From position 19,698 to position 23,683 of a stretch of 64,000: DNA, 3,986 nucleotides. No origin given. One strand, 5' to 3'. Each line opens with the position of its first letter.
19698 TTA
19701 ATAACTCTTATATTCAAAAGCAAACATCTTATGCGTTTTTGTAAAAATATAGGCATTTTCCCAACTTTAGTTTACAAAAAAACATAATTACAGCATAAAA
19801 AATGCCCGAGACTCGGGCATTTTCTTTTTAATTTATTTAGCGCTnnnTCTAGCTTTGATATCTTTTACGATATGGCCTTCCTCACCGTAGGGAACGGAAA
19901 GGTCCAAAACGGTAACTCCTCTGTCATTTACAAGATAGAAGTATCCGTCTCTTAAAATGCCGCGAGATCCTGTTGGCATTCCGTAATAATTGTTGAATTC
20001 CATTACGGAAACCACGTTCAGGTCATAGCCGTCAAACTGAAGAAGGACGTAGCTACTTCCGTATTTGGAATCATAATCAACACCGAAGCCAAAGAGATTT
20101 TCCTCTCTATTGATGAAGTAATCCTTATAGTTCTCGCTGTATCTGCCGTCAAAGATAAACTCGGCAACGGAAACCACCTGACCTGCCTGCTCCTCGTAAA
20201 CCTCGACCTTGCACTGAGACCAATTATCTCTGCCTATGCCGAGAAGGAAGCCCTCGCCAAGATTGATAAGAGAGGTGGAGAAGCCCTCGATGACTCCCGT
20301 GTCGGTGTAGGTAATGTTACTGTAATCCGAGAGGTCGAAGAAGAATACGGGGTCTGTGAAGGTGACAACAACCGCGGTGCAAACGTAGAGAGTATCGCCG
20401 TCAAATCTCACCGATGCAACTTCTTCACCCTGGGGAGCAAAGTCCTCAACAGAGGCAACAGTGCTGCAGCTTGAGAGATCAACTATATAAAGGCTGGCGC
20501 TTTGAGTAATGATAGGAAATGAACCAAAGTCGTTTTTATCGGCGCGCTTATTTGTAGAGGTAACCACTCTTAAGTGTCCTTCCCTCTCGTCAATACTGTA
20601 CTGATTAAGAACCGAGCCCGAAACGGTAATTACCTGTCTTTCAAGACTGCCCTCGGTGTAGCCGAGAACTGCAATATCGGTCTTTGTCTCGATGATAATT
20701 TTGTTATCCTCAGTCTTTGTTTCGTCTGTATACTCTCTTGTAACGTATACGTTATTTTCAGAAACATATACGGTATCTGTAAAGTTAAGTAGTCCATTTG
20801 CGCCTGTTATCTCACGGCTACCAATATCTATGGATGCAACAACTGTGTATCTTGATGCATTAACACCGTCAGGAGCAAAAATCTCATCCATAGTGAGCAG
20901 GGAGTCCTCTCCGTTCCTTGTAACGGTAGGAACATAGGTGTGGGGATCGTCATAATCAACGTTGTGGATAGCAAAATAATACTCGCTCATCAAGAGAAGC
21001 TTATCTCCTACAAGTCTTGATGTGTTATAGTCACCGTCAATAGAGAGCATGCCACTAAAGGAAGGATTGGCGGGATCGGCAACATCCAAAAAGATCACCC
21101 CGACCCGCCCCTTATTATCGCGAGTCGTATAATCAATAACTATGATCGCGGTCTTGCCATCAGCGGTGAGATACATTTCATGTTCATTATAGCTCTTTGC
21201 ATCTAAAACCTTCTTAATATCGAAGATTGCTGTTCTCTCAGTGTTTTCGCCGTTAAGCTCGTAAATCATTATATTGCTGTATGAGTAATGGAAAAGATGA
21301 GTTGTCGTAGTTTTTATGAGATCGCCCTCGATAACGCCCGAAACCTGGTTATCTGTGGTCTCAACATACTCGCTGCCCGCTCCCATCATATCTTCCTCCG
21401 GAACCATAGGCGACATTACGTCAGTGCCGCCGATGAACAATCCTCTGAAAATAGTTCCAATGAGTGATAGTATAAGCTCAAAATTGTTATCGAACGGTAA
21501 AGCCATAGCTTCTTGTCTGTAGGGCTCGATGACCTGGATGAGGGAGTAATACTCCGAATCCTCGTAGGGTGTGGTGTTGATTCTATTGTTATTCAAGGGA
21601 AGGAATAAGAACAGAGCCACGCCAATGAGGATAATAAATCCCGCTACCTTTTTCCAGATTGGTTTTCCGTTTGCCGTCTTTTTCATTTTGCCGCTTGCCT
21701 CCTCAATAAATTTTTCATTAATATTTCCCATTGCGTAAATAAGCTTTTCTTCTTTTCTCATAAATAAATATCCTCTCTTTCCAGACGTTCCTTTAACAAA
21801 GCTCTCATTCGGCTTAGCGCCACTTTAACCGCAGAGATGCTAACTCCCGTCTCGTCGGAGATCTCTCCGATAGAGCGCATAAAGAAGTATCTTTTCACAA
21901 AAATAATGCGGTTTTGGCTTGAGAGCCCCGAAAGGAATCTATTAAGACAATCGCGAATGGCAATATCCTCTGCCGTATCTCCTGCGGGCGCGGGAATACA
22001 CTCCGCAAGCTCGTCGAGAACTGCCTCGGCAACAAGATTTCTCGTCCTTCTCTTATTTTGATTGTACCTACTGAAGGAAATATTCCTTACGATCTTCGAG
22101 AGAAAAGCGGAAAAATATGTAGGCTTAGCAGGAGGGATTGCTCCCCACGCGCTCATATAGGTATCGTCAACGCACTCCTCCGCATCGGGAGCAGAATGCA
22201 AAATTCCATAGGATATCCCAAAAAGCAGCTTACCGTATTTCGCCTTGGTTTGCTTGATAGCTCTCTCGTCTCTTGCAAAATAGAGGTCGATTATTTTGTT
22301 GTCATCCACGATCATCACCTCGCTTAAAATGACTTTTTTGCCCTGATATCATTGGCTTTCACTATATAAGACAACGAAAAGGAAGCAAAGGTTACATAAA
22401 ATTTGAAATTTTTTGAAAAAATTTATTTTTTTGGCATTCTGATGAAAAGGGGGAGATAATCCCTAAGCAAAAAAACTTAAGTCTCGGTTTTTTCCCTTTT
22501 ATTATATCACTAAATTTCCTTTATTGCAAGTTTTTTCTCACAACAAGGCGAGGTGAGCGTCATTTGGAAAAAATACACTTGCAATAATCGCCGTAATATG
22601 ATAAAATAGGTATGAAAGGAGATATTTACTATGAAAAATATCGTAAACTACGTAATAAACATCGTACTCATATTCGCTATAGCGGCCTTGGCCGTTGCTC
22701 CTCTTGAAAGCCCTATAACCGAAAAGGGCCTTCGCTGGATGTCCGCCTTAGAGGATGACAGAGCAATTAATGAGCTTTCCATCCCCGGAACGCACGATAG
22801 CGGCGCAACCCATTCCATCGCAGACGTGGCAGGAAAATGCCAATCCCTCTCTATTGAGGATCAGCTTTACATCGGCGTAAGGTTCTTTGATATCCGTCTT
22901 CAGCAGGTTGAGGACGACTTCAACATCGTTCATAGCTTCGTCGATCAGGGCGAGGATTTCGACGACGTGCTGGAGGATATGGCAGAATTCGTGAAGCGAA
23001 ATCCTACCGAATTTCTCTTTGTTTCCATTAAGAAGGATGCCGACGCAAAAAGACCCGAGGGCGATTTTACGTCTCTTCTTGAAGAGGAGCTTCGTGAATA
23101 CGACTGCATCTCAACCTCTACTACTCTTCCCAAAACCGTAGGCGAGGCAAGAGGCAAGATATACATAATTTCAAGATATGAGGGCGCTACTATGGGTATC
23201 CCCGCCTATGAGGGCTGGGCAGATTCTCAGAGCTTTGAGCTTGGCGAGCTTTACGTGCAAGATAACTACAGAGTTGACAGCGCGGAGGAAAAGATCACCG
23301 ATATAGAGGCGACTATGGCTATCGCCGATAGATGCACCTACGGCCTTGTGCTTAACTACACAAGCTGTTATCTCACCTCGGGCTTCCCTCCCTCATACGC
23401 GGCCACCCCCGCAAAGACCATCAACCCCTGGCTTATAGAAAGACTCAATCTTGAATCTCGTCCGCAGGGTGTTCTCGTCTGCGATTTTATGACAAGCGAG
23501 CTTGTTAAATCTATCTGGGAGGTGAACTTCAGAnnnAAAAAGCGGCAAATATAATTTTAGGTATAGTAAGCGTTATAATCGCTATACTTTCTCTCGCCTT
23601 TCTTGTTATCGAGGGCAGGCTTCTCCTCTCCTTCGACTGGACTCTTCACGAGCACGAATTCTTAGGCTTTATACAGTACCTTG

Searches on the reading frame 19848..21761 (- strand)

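Call 33: search_protein_families(library=pfam, proteins=[window:19848-21761:-])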
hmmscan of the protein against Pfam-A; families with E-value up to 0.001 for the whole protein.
window:19848-21761:- (638 aa): 1 family
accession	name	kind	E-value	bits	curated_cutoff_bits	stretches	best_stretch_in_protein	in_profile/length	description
PF09826.15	Beta_propel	-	4.8e-70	237.2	22.4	1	135-622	3-493/495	Beta propeller domain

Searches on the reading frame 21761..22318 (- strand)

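Call 32: search_protein_families(library=pfam, proteins=[window:21761-22318:-])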
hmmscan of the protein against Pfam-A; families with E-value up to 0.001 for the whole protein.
window:21761-22318:- (186 aa): 3 families
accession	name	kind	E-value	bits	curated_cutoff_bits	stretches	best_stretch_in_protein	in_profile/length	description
PF08281.18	Sigma70_r4_2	-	1.6e-09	37.7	25.7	1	123-174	2-53/54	Sigma-70, region 4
PF04542.20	Sigma70_r2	-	5.3e-09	36.2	24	1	27-90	4-70/71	Sigma-70 region 2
PF04545.22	Sigma70_r4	-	0.00019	21.3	24.1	1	129-172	2-45/50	Sigma-70, region 4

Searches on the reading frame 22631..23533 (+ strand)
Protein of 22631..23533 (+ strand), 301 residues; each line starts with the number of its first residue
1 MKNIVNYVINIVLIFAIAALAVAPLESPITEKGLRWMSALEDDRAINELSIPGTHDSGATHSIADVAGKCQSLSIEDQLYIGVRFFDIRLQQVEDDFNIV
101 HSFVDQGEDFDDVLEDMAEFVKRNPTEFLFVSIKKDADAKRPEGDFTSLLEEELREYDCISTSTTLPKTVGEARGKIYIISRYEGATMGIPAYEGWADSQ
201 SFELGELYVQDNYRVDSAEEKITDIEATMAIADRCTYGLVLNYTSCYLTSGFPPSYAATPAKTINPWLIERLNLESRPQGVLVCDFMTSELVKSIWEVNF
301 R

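Call 32: search_protein_families(library=pfam, proteins=[window:22631-23533:+])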
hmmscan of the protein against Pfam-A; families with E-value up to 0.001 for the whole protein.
window:22631-23533:+ (301 aa): 1 family
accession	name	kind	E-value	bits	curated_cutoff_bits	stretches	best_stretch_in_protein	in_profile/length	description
PF00388.25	PI-PLC-X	-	2.2e-06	27.8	23.1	1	65-181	22-142/144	Phosphatidylinositol-specific phospholipase C, X domain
